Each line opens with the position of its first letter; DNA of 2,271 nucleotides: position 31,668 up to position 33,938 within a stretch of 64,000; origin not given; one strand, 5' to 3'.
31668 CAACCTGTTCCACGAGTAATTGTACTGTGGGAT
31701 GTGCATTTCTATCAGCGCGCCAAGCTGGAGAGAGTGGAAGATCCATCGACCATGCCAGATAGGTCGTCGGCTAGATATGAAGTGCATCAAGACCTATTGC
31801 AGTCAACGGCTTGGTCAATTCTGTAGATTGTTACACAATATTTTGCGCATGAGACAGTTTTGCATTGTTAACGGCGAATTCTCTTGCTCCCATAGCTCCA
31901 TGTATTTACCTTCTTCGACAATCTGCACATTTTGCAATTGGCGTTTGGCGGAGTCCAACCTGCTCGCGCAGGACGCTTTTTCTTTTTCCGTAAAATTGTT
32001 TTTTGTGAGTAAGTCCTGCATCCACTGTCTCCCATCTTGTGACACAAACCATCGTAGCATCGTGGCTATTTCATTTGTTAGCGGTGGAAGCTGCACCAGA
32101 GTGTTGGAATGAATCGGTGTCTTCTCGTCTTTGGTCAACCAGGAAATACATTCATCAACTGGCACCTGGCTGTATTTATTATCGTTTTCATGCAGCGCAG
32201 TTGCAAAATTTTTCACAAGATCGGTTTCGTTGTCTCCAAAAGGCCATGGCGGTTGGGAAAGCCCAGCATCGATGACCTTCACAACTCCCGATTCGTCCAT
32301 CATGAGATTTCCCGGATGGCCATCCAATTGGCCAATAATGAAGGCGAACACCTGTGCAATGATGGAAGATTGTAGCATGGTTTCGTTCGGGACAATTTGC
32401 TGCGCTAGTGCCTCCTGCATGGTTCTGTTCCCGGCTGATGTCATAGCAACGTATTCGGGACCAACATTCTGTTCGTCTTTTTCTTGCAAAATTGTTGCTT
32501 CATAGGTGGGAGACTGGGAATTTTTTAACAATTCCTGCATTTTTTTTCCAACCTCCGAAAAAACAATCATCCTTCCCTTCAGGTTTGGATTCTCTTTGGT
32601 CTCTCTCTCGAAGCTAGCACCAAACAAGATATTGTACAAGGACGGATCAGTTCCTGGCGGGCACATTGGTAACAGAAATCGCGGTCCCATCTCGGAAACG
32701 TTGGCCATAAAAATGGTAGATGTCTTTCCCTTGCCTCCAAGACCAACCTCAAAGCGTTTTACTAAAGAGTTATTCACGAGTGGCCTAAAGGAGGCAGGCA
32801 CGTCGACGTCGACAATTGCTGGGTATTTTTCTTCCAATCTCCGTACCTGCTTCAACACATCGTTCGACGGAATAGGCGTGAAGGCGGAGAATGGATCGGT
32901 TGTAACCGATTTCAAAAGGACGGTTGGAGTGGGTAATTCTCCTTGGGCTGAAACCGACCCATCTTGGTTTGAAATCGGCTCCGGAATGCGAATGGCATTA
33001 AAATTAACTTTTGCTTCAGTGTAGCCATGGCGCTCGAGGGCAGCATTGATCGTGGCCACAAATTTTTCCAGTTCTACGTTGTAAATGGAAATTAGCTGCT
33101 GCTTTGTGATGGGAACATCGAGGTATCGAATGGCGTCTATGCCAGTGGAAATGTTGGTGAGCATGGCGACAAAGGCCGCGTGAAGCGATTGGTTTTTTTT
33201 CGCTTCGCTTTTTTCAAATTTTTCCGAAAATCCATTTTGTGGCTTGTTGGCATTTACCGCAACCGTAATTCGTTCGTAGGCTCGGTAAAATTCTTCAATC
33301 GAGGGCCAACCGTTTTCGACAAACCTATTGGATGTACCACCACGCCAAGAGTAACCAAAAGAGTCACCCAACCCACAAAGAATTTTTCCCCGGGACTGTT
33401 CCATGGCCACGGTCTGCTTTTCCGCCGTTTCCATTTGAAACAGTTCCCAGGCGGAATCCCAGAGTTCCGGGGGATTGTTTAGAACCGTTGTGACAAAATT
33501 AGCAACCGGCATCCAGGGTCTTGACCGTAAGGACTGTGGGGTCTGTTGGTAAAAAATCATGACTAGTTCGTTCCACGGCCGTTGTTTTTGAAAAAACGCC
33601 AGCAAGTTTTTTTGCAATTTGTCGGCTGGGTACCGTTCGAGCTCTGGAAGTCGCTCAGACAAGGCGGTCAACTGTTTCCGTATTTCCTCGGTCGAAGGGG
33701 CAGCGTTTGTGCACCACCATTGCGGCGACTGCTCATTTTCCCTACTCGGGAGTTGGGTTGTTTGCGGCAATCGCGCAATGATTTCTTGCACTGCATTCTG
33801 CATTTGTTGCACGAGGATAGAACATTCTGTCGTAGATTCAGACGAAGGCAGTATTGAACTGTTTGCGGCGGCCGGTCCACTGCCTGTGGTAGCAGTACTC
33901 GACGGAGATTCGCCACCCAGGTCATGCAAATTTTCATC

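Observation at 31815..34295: Hairpin-anchored 826-aa ORFan with a protein-kinase-like catalytic core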

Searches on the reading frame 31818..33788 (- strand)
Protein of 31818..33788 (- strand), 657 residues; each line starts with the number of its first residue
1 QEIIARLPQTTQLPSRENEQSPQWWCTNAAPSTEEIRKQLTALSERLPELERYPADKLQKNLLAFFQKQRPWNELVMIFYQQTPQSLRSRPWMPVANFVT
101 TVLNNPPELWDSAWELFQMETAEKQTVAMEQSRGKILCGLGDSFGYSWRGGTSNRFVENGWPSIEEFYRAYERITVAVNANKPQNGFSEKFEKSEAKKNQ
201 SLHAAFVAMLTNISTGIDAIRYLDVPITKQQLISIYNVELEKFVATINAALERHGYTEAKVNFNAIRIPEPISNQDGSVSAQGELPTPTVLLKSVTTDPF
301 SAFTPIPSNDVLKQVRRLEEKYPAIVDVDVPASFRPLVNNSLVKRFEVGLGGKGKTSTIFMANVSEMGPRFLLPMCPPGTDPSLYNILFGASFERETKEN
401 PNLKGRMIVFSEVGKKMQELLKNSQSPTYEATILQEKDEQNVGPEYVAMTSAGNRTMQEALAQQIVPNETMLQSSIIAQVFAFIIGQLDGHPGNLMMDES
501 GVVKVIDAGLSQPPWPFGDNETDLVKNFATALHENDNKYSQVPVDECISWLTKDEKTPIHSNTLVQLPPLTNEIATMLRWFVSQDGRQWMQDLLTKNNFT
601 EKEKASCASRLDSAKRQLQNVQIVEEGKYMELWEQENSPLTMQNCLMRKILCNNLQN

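Call 19: search_protein_representatives(protein=window:31818-33788:-)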
Query: 657 residues. Proteins with E-value up to 0.001 (for the whole library): 30; up to 1e-10: 21; up to 1e-30: 14. The best 30 are listed.
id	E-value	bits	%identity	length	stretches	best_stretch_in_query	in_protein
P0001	0.0e+00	1496.4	100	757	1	1-657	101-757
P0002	1.1e-86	308.1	36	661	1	93-651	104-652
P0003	8.2e-63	229.2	32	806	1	24-652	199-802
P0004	1.2e-58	215.5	33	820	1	33-648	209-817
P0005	1.4e-53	198.8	29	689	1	73-647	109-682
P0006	1.8e-48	181.9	32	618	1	151-647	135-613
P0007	7.2e-42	160.1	37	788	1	349-649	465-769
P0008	1.9e-40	155.3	35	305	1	352-650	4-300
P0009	2.5e-40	155.0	26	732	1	147-649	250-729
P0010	2.6e-40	154.9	38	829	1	349-649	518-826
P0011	1.2e-38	149.4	35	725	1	348-649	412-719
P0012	4.8e-36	140.8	31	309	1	348-649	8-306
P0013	6.8e-35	137.0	31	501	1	350-647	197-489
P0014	1.5e-33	132.6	30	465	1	198-650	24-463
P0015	4.3e-24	101.3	29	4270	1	226-651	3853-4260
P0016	1.2e-21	93.3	27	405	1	386-649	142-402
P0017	9.5e-17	77.1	31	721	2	374-536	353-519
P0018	5.0e-16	74.7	31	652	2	350-509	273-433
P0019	2.6e-14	69.0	30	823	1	225-525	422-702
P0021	5.9e-11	57.9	34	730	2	392-521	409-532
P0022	3.4e-10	55.4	30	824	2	384-516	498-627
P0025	2.6e-08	49.2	30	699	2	391-529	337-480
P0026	1.3e-07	46.9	25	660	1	286-649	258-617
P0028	3.5e-06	42.2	26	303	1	401-630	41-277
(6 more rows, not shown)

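Call 30: list_cluster_members(proteins=[P0002, P0003, P0004, P0005, P0006, P0007, P0009, P0010, P0011, P0015])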
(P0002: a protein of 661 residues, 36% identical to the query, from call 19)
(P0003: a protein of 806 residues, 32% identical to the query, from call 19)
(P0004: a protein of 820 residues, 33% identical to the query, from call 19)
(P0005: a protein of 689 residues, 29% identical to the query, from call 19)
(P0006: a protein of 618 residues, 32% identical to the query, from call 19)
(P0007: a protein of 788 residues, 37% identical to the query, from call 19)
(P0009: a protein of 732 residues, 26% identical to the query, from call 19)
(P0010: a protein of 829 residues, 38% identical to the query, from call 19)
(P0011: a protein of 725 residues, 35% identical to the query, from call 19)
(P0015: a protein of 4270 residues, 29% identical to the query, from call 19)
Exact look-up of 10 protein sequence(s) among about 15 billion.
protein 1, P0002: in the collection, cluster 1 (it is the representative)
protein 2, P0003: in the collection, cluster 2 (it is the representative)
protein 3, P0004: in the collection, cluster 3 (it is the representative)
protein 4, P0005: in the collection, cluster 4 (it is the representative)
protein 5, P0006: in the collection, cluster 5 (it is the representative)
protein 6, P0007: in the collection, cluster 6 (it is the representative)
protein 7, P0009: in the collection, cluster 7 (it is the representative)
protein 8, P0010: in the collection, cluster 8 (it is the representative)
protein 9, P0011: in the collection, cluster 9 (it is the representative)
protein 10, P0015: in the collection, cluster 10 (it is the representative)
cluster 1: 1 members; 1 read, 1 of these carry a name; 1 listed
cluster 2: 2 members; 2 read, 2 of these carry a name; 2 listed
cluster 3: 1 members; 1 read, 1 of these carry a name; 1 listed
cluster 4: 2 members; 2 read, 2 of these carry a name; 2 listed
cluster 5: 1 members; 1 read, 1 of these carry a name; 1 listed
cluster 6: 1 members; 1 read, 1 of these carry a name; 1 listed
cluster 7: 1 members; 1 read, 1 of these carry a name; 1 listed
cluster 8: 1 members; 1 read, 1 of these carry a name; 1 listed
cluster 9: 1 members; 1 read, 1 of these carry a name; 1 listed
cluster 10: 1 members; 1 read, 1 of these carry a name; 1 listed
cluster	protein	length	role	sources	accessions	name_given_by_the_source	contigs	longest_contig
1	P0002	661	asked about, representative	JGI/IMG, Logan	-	hypothetical protein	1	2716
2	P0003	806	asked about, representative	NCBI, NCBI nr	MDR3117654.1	MAG: hypothetical protein LBT98_03765 [Puniceicoccales bacterium] | hypothetical protein [Puniceicoccales bacterium]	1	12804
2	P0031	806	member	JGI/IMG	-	hypothetical protein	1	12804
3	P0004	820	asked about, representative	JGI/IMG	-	hypothetical protein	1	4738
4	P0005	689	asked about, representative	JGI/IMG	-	hypothetical protein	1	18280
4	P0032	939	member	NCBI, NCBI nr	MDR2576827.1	MAG: hypothetical protein LBC42_02135 [Puniceicoccales bacterium] | hypothetical protein [Puniceicoccales bacterium]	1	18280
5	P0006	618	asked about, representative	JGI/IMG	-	hypothetical protein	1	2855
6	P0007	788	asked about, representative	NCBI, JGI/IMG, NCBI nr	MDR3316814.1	MAG: hypothetical protein LBS68_01920 [Puniceicoccales bacterium] | hypothetical protein | hypothetical protein [Puniceicoccales bacterium]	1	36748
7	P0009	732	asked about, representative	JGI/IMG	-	hypothetical protein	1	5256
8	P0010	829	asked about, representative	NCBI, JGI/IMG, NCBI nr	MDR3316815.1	MAG: hypothetical protein LBS68_01925 [Puniceicoccales bacterium] | hypothetical protein | hypothetical protein [Puniceicoccales bacterium]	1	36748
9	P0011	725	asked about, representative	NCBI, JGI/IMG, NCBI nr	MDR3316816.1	MAG: hypothetical protein LBS68_01930 [Puniceicoccales bacterium] | hypothetical protein | hypothetical protein [Puniceicoccales bacterium]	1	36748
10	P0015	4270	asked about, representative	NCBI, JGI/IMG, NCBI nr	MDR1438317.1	MAG: hypothetical protein LBI69_04665 [Puniceicoccales bacterium] | hypothetical protein | hypothetical protein [Puniceicoccales bacterium]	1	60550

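Call 43: find_encoding_contigs(protein=P0026, flank=5000, max_places=3)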
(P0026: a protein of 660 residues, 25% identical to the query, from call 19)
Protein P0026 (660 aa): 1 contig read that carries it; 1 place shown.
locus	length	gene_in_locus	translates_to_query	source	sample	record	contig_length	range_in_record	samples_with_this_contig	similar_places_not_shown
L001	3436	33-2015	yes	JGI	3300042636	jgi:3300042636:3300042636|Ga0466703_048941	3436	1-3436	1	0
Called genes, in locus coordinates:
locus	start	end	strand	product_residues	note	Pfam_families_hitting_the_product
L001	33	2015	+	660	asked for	-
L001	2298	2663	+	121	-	-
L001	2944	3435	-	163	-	?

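Call 69: search_protein_families(library=pfam, proteins=[P0002, P0003, P0004, P0007, P0006, P0008, P0010, P0011, P0005, P0012], max_evalue=0.05)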
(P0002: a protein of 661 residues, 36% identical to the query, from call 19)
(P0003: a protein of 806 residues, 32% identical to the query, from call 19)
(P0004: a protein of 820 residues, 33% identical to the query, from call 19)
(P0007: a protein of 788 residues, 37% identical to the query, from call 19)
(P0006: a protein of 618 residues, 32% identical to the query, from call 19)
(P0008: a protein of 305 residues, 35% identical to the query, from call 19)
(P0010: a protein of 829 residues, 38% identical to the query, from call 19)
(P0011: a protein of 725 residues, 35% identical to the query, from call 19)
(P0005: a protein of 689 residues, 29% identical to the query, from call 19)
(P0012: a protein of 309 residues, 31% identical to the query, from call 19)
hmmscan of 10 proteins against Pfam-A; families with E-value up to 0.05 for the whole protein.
P0002 (661 aa): 0 families

P0003 (806 aa): 0 families

P0004 (820 aa): 1 family
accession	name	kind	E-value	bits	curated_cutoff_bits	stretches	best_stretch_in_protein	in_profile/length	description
PF14612.12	Ino80_Iec3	-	0.011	16.2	27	1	483-520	19-56/70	IEC3 subunit of the Ino80 complex, chromatin re-modelling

P0007 (788 aa): 0 families

P0006 (618 aa): 1 family
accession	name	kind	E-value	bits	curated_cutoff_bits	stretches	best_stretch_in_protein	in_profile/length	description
PF00454.33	PI3_PI4_kinase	-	0.017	15.5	27.1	1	449-484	138-173/241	Phosphatidylinositol 3- and 4-kinase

P0008 (305 aa): 1 family
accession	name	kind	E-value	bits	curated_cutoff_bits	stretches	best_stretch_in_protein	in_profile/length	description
PF00454.33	PI3_PI4_kinase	-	0.025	15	27.1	1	129-164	139-174/241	Phosphatidylinositol 3- and 4-kinase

P0010 (829 aa): 0 families

P0011 (725 aa): 0 families

P0005 (689 aa): 2 families
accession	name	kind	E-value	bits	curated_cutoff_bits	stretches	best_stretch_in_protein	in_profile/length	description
PF03109.22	ABC1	-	0.017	14.7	22.9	1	502-541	175-214/244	ABC1 atypical kinase-like domain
PF11802.13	CENP-K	-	0.021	14.8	27.2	1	13-79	148-214/263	Centromere-associated protein K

P0012 (309 aa): 1 family
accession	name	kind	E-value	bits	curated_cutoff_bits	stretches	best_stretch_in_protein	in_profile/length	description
PF00454.33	PI3_PI4_kinase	-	0.041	14.2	27.1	0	137-170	140-173/241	Phosphatidylinositol 3- and 4-kinase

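Call 70: search_protein_families(library=pfam, proteins=[P0013, P0014, P0009, P0015, P0016, P0026, P0028, P0017, P0018, P0022], max_evalue=0.05)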
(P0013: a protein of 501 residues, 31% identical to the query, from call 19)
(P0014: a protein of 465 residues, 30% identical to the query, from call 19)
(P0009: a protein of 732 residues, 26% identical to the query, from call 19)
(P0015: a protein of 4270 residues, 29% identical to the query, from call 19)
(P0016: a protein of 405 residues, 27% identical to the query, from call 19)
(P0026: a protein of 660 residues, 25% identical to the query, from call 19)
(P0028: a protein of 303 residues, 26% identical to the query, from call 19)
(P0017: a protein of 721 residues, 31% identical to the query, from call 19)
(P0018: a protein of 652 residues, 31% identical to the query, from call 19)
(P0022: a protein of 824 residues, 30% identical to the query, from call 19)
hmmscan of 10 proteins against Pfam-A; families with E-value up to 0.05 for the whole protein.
P0013 (501 aa): 0 families

P0014 (465 aa): 1 family
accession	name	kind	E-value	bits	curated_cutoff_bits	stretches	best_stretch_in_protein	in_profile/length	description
PF09471.16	Peptidase_M64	-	0.02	14.5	26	1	406-447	17-58/302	IgA Peptidase M64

P0009 (732 aa): 2 families
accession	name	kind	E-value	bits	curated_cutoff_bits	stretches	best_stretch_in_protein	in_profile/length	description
PF00454.33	PI3_PI4_kinase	-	0.01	16.2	27.1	1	561-594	141-174/241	Phosphatidylinositol 3- and 4-kinase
PF03109.22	ABC1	-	0.032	13.8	22.9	0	560-591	184-214/244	ABC1 atypical kinase-like domain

P0015 (4270 aa): 1 family
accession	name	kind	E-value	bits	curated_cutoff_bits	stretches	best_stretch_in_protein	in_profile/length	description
PF14559.12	TPR_19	-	0.0018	19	25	1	1590-1633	18-61/68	Tetratricopeptide repeat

P0016 (405 aa): 4 families
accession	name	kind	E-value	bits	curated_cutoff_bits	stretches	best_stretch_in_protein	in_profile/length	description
PF00454.33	PI3_PI4_kinase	-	1.7e-06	28.6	27.1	1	219-280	127-193/241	Phosphatidylinositol 3- and 4-kinase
PF03109.22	ABC1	-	0.012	15.2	22.9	1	225-260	177-211/244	ABC1 atypical kinase-like domain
PF01636.29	APH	-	0.049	13.8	23.2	0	239-263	173-197/239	Phosphotransferase enzyme family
PF07373.16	CAMP_factor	-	0.05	13.5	23.3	0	3-87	41-125/219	CAMP factor (Cfa)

P0026 (660 aa): 0 families

P0028 (303 aa): 0 families

P0017 (721 aa): 1 family
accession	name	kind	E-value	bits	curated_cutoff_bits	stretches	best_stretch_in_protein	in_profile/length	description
PF18640.6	LepB_N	-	0.0024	18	25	1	454-614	19-180/183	LepB N-terminal domain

P0018 (652 aa): 0 families

P0022 (824 aa): 1 family
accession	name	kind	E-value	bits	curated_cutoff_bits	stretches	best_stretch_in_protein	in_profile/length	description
PF13358.12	DDE_3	-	0.041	14.2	28.6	0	702-725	115-138/146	DDE superfamily endonuclease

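Call 71: list_cluster_members(proteins=[P0012, P0013, P0014, P0016, P0017, P0018, P0019, P0021, P0022, P0025])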
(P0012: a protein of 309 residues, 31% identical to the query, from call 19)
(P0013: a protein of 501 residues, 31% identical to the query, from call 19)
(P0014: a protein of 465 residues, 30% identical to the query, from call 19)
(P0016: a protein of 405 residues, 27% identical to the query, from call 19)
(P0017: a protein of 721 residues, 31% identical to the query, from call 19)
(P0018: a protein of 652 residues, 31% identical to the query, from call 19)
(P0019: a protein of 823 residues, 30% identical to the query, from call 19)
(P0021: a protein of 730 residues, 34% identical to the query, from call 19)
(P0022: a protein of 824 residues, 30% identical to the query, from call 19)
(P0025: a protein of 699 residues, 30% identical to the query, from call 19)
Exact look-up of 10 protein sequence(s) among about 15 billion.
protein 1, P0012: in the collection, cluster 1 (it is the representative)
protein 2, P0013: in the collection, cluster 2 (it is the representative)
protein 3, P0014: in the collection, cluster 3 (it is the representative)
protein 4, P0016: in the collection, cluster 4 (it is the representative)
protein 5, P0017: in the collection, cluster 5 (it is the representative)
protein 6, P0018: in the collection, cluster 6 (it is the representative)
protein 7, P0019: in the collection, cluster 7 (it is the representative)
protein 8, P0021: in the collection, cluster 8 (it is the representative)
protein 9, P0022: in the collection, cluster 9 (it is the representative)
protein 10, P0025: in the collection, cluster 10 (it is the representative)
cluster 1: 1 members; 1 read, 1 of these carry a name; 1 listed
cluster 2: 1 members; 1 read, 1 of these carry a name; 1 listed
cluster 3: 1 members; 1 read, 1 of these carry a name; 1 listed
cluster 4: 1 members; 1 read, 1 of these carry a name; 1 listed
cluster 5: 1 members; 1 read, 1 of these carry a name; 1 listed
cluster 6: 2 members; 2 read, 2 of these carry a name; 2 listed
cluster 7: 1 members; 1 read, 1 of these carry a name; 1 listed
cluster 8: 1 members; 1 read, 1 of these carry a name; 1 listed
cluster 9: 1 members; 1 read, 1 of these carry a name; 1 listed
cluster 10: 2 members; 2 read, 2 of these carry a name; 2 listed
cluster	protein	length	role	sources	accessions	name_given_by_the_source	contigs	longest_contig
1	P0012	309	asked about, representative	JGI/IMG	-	hypothetical protein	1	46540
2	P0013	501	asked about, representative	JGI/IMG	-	hypothetical protein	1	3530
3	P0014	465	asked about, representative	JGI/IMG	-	hypothetical protein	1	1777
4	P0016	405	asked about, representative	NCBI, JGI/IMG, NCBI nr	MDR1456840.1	MAG: hypothetical protein LBI34_02165 [Puniceicoccales bacterium] | hypothetical protein | hypothetical protein [Puniceicoccales bacterium]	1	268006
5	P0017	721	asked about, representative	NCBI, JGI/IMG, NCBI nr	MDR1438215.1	MAG: hypothetical protein LBI69_04125 [Puniceicoccales bacterium] | hypothetical protein | hypothetical protein [Puniceicoccales bacterium]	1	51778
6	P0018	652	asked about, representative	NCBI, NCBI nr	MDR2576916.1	MAG: hypothetical protein LBC42_02600 [Puniceicoccales bacterium] | hypothetical protein [Puniceicoccales bacterium]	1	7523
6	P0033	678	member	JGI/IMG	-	hypothetical protein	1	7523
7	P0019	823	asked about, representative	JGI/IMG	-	hypothetical protein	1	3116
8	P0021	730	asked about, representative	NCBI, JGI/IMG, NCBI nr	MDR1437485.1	MAG: hypothetical protein LBI69_00290 [Puniceicoccales bacterium] | hypothetical protein | hypothetical protein [Puniceicoccales bacterium]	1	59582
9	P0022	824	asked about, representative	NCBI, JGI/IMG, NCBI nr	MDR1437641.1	MAG: hypothetical protein LBI69_01105 [Puniceicoccales bacterium] | hypothetical protein | hypothetical protein [Puniceicoccales bacterium]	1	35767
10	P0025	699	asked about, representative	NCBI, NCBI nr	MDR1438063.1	MAG: hypothetical protein LBI69_03335 [Puniceicoccales bacterium] | hypothetical protein [Puniceicoccales bacterium]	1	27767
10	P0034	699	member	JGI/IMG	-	hypothetical protein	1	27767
